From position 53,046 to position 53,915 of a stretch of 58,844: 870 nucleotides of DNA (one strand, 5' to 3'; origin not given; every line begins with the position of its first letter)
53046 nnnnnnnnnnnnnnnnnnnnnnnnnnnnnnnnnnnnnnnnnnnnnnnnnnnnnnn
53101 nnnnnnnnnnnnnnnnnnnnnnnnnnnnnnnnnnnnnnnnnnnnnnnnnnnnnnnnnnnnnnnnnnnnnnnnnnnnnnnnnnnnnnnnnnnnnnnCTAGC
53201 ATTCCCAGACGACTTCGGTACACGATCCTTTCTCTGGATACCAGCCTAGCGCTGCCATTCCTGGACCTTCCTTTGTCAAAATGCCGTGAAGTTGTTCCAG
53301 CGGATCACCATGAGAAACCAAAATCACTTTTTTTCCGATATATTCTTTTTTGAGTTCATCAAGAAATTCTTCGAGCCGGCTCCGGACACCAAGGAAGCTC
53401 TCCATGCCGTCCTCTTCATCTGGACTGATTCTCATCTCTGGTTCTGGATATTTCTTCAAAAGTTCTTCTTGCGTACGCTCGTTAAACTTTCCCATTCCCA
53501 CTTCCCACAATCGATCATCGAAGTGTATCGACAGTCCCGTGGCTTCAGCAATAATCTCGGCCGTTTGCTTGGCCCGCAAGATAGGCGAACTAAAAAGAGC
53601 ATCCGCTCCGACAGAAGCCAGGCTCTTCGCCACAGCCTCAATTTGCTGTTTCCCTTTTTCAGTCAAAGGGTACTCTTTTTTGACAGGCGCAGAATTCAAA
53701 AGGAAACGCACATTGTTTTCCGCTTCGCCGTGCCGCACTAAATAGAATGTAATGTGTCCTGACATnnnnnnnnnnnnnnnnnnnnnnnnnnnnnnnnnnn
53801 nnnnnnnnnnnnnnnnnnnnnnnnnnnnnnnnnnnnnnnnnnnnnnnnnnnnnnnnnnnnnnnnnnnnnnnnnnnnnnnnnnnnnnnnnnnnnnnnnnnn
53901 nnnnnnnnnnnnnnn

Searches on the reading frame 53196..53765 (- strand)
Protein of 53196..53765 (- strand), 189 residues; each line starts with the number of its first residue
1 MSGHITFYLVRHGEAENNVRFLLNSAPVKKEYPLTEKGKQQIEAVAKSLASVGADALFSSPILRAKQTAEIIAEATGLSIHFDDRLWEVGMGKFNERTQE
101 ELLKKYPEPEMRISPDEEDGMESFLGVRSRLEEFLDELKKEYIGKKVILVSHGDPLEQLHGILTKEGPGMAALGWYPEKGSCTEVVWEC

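Call 5: search_protein_families(library=pfam, proteins=[window:53196-53765:-])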
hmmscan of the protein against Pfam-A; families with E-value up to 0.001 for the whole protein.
window:53196-53765:- (189 aa): 1 family
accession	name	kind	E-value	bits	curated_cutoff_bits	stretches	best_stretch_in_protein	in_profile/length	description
PF00300.27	His_Phos_1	-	5.8e-38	131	21.7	1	7-168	1-163/194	Histidine phosphatase superfamily (branch 1)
